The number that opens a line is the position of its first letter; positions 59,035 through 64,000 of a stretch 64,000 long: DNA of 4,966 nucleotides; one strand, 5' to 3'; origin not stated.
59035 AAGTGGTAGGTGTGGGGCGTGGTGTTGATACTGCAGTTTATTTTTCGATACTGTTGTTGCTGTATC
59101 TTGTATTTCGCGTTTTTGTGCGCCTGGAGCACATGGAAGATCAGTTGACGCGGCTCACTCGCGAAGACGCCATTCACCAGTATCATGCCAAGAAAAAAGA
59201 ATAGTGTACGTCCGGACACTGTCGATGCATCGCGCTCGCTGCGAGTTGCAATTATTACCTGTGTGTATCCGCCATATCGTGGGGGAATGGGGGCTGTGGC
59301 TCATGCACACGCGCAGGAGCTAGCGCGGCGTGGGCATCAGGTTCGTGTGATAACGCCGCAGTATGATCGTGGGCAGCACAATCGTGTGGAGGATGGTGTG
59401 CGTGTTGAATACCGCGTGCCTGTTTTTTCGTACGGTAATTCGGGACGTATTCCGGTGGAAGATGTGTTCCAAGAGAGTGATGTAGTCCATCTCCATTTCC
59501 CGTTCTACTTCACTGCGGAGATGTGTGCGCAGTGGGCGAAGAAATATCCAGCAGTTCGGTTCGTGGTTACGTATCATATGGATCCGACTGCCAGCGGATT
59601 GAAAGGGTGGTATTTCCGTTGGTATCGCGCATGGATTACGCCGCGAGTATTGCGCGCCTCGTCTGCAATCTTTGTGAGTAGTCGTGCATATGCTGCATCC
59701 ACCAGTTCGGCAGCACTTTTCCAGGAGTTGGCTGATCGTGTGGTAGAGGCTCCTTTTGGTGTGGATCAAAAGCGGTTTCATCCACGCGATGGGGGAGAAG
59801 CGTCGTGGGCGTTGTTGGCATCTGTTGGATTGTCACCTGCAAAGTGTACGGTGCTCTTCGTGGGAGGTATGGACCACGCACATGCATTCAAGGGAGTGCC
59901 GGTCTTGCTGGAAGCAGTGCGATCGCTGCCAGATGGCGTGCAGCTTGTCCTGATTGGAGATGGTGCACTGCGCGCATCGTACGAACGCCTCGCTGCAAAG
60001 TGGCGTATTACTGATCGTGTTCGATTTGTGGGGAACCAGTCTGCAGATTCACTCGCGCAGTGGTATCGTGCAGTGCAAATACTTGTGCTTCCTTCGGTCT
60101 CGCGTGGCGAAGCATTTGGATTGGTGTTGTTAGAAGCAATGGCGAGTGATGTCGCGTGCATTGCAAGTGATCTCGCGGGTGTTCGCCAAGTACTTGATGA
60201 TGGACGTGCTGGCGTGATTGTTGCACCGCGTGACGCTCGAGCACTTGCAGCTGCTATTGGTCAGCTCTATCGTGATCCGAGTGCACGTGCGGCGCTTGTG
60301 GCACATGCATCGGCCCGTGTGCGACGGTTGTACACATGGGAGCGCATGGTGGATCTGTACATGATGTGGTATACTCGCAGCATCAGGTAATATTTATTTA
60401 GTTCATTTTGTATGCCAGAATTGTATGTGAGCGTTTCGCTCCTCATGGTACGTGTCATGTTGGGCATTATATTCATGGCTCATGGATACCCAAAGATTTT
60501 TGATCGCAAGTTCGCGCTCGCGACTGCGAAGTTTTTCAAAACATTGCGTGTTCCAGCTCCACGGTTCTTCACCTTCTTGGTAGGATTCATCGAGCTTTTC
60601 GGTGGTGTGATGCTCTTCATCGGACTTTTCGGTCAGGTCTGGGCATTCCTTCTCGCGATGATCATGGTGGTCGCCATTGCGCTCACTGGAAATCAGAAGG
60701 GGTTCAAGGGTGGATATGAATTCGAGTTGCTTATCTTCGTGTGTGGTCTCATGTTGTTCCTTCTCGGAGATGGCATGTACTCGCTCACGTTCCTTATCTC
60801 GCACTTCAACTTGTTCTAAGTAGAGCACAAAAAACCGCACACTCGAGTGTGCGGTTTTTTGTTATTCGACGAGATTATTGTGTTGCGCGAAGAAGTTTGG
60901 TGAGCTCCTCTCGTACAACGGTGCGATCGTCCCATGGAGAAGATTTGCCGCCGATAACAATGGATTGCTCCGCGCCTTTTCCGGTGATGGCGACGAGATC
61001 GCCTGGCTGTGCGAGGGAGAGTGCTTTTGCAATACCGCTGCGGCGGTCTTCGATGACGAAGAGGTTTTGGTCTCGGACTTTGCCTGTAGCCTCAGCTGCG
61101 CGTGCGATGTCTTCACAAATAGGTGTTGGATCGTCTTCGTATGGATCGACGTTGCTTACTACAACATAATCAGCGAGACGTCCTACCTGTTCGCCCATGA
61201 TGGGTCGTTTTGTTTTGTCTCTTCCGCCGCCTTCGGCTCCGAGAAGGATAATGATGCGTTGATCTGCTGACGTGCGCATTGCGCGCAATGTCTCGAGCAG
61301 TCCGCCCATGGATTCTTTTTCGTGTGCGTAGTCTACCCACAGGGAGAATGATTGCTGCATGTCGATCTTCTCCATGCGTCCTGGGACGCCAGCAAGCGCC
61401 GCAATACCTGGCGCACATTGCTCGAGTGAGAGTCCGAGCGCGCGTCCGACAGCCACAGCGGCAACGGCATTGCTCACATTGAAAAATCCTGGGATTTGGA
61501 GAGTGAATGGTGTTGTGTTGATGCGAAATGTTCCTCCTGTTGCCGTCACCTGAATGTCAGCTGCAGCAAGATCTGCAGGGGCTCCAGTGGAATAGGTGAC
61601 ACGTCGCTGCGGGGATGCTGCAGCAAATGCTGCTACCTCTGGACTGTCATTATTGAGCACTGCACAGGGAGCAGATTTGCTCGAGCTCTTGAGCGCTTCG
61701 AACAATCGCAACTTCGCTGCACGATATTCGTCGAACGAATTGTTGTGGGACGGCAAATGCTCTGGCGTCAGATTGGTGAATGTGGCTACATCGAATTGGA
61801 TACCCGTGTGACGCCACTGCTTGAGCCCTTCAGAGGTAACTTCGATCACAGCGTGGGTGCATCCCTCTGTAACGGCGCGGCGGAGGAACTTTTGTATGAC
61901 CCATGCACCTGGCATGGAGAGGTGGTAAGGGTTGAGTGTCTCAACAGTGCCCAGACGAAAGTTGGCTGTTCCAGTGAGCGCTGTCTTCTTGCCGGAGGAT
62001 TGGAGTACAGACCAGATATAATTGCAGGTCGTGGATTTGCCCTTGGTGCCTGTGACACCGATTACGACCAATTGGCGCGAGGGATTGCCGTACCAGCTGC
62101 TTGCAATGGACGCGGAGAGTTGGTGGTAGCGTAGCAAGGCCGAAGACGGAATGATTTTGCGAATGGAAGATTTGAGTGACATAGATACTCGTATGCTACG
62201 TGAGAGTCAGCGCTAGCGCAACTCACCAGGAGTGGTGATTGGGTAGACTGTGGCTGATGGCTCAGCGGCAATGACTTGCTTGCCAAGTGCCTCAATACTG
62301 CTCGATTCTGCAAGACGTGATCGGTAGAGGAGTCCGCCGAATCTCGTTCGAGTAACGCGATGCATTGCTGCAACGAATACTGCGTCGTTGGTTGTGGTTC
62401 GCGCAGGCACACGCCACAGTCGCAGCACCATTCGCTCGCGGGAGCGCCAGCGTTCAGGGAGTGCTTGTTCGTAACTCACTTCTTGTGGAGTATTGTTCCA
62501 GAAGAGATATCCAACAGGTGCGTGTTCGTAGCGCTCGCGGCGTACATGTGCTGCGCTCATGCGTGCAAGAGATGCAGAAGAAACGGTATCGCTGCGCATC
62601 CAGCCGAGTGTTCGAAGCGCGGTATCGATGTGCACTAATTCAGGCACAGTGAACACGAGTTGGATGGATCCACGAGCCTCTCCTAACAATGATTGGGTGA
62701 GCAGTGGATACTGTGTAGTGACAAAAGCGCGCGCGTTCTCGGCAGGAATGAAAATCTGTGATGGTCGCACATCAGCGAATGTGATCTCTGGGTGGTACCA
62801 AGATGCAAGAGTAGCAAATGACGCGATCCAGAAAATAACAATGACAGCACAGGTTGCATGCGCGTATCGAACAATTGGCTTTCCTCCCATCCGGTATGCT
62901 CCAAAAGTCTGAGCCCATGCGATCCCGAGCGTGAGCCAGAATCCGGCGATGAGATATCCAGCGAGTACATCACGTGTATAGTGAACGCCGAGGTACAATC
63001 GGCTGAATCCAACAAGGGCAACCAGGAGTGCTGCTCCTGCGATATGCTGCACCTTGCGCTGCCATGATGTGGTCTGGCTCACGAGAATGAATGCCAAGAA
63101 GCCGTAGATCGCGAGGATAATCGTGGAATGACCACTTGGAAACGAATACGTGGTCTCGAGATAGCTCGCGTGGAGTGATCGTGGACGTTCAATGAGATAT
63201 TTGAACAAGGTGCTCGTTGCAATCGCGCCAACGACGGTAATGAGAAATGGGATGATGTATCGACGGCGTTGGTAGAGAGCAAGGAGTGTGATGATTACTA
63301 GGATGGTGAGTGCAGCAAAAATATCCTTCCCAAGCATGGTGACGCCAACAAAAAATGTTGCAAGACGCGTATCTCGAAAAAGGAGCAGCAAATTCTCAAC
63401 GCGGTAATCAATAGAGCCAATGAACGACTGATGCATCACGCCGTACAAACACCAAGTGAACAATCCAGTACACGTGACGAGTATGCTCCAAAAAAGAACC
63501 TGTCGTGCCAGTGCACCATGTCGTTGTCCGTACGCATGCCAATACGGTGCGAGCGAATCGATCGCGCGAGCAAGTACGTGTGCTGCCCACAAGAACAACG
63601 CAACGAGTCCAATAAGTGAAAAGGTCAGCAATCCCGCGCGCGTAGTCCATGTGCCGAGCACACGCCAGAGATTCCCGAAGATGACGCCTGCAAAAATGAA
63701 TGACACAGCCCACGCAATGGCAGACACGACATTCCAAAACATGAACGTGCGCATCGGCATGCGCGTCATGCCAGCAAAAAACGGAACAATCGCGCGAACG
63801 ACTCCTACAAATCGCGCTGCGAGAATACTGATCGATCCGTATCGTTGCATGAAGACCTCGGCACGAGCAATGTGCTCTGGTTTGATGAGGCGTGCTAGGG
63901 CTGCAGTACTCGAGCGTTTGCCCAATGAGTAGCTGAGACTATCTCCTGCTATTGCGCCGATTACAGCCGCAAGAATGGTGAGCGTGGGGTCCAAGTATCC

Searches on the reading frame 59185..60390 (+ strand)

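Call 63: search_protein_families(library=pfam, proteins=[window:59185-60390:+], max_evalue=0.00001)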
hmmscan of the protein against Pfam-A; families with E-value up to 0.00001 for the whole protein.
window:59185-60390:+ (401 aa): 7 families
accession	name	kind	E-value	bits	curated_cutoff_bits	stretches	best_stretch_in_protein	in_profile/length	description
PF13692.12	Glyco_trans_1_4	-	7.7e-34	117.4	27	1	222-364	3-142/142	Glycosyl transferases group 1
PF00534.26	Glycos_transf_1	-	3.4e-31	108.5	26.4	1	222-375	17-169/172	Glycosyl transferases group 1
PF13439.12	Glyco_transf_4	-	3.9e-17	63.2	28.5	1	33-175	2-150/170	Glycosyltransferase Family 4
PF13579.12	Glyco_trans_4_4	-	2.8e-16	60.7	29.7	1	33-171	1-140/158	Glycosyl transferase 4-like domain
PF20706.3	GT4-conflict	-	6e-12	45.7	26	1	219-389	196-382/385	Family 4 Glycosyltransferase in conflict systems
PF13524.12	Glyco_trans_1_2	-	1.1e-10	42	25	1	241-390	5-140/144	Glycosyl transferase-like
PF08323.17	Glyco_transf_5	-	1.1e-07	32.2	22.7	1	27-80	8-66/239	Starch synthase catalytic domain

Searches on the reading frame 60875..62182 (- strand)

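Call 63: search_protein_families(library=pfam, proteins=[window:60875-62182:-], max_evalue=0.00001)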
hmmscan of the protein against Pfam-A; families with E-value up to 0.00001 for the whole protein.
window:60875-62182:- (435 aa): 2 families
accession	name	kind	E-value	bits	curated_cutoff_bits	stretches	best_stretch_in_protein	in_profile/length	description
PF08245.18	Mur_ligase_M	-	6.4e-40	137.7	24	1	43-245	1-199/200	Mur ligase middle domain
PF02875.26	Mur_ligase_C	-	6.9e-22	79.1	28.4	1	268-403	1-127/127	Mur ligase, glutamate ligase domain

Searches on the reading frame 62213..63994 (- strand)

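Call 63: search_protein_families(library=pfam, proteins=[window:62213-63994:-], max_evalue=0.00001)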
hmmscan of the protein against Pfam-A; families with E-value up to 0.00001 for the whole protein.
window:62213-63994:- (593 aa): 3 families
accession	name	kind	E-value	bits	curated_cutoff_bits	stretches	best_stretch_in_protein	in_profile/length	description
PF09335.16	VTT_dom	-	5.3e-19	69.3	33.9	1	3-103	16-121/123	VTT domain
PF14067.11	LssY_C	-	3.2e-16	59.9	25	1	428-546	3-121/188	LssY C-terminus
PF01569.27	PAP2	-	5.7e-15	55.7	27.2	1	250-363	5-127/130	PAP2 superfamily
